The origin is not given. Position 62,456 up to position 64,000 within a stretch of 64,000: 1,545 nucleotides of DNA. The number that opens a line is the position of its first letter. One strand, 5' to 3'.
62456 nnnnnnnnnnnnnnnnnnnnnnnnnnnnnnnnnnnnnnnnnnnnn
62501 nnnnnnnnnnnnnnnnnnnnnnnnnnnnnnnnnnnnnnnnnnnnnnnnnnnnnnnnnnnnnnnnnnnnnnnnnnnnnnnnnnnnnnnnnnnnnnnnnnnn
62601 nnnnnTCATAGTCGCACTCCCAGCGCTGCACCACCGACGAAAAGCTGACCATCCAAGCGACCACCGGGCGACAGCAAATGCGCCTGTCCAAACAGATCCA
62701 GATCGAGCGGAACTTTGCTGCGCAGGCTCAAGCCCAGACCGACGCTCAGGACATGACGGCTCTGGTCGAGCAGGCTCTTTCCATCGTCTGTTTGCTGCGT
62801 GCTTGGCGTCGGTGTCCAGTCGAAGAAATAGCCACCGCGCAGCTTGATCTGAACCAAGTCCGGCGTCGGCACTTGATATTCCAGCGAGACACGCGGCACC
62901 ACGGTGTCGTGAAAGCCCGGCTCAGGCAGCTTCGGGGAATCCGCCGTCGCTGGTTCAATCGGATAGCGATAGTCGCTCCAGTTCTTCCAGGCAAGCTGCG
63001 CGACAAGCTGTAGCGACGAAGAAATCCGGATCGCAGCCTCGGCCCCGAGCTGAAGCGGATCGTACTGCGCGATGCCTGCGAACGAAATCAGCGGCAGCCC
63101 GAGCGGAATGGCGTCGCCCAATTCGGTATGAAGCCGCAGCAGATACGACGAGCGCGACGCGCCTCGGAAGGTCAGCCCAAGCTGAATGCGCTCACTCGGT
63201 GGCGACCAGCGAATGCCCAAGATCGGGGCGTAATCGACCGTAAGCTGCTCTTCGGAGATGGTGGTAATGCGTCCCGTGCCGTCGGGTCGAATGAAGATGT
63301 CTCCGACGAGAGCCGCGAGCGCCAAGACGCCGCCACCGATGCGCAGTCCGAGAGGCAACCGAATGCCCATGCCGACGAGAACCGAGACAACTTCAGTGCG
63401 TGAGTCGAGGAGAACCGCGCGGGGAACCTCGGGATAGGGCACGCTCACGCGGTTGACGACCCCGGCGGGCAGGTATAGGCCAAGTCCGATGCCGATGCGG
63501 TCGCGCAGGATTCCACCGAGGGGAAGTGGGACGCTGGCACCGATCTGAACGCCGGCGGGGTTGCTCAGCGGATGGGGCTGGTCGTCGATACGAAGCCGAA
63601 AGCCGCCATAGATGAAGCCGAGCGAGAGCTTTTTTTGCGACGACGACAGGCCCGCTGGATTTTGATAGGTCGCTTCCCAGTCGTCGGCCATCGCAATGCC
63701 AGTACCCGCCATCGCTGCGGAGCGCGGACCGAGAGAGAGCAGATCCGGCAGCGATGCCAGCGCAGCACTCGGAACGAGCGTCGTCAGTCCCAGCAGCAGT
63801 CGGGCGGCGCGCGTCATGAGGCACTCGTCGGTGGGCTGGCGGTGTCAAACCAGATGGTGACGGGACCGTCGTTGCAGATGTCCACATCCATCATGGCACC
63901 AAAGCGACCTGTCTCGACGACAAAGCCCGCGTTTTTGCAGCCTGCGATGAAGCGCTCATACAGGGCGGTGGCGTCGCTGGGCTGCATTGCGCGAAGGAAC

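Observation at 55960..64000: Six-gene overlapping operon: dtd, two FadL-like OM barrels, a MYXO-CTERM giant surface protein, and two ABC permeases with no ATPase or binding protein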

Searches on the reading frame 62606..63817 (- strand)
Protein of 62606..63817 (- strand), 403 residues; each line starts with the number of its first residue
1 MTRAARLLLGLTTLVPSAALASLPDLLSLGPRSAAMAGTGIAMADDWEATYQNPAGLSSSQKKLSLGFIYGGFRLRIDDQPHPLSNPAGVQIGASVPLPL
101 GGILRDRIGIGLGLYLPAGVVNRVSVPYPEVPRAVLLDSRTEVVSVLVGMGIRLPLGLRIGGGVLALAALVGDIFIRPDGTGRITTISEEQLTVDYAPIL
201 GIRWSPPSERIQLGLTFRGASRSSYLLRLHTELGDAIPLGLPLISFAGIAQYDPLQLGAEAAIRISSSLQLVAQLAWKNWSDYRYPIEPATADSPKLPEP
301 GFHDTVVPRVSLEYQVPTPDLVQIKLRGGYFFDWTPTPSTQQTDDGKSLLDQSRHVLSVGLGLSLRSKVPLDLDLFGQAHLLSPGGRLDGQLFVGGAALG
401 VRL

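Call 5: search_protein_families(library=pfam, proteins=[window:62606-63817:-], max_evalue=0.01)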
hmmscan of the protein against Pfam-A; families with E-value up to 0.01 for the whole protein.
window:62606-63817:- (403 aa): 1 family
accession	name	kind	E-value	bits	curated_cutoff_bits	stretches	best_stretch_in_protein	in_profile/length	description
PF03349.22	Toluene_X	-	1.8e-07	30.4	29.7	1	261-373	271-377/421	Outer membrane protein transport protein (OMPP1/FadL/TodX)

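Call 6: search_protein_families(library=ncbifam, proteins=[window:62606-63817:-], max_evalue=0.01)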
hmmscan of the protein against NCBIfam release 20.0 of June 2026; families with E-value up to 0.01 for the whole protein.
window:62606-63817:- (403 aa): 3 families
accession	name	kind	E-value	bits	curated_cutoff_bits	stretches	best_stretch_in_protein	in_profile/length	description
NF033709.1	PorV_fam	subfamily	2.9e-07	30.4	90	1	28-70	10-52/326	PorV/PorQ family protein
NF052325.1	PorVQ2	equivalog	0.0022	17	325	1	29-68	34-73/354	putative type IX sorting system protein PorV2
NF053685.1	BamG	equivalog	0.0089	15.1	250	0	32-60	24-52/397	BamG family beta-barrel-assembly machinery protein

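Call 9: find_encoding_contigs(protein=window:62606-63817:-, flank=10000, max_places=6)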
Protein window:62606-63817:- (403 aa): 3 contigs read that carry it; 2 places shown.
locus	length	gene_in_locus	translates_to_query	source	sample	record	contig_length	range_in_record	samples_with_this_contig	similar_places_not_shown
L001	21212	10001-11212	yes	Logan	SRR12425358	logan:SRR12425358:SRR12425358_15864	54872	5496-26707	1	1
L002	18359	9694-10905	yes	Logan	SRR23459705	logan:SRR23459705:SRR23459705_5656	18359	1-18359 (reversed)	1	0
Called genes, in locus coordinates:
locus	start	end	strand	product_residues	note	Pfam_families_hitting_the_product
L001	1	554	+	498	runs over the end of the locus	PF01833:TIG, PF01839:FG-GAP (faint), PF00404:Dockerin_1 (faint), PF00036:EF-hand_1 (faint), PF13202:EF-hand_5 (faint), PF13517:FG-GAP_3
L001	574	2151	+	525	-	-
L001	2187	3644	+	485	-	PF01839:FG-GAP (faint), PF13517:FG-GAP_3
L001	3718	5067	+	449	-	PF00515:TPR_1 (faint), PF13174:TPR_6 (faint), PF07719:TPR_2 (faint), PF13176:TPR_7 (faint), PF13181:TPR_8 (faint), PF13414:TPR_11 (faint), PF13428:TPR_14 (faint), PF13424:TPR_12 (weak), +3 more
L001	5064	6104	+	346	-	PF13174:TPR_6 (faint), PF13428:TPR_14 (faint), PF14559:TPR_19 (faint), PF13432:TPR_16, PF00515:TPR_1 (weak), PF07719:TPR_2 (weak), PF13414:TPR_11 (weak)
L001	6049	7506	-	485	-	PF00069:Pkinase, PF07714:PK_Tyr_Ser-Thr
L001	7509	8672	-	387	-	PF16697:Yop-YscD_cpl, PF00498:FHA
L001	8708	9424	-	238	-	PF01464:SLT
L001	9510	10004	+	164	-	PF02580:Tyr_Deacylase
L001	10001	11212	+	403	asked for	PF03349:Toluene_X (faint)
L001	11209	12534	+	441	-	PF03349:Toluene_X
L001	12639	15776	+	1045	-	PF07610:DUF1573 (faint), PF12371:TMEM131_like_N (faint), PF22066:Cep192_D8 (faint), PF24771:Ig_CFAP74_1st (faint), PF24798:Ig-CFAP74_4th (faint), PF15780:ASH (weak), PF22073:Cep192_D4 (weak), PF22544:HYDIN_VesB_CFA65-like_Ig, +1 more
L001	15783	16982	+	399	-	PF02653:BPD_transp_2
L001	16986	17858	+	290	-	PF02653:BPD_transp_2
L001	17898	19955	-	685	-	PF02705:K_trans, PF22776:K_trans_C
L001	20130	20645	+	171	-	-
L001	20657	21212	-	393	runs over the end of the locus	PF05762:VWA_CoxE (weak)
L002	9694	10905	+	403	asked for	PF03349:Toluene_X (faint)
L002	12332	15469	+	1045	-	PF07610:DUF1573 (faint), PF12371:TMEM131_like_N (faint), PF22066:Cep192_D8 (faint), PF24771:Ig_CFAP74_1st (faint), PF24798:Ig-CFAP74_4th (faint), PF15780:ASH (weak), PF22073:Cep192_D4 (weak), PF22544:HYDIN_VesB_CFA65-like_Ig, +1 more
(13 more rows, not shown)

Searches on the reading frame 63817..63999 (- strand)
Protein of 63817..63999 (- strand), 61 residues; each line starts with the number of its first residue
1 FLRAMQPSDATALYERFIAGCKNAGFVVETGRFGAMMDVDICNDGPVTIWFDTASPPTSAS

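Call 5: search_protein_families(library=pfam, proteins=[window:63817-63999:-], max_evalue=0.01)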
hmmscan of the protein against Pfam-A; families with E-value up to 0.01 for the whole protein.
window:63817-63999:- (61 aa): 1 family
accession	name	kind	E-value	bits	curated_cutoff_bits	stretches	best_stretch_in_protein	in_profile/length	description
PF02580.21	Tyr_Deacylase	-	1.6e-15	58.2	25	1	1-52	92-144/144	D-Tyr-tRNA(Tyr) deacylase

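Call 6: search_protein_families(library=ncbifam, proteins=[window:63817-63999:-], max_evalue=0.01)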
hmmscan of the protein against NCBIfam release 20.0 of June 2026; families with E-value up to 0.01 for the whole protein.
window:63817-63999:- (61 aa): 1 family
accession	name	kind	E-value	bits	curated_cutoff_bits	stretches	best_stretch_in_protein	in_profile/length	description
TIGR00256.1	TIGR00256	equivalog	7.8e-16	58.9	101.5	1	1-53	93-145/146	D-aminoacyl-tRNA deacylase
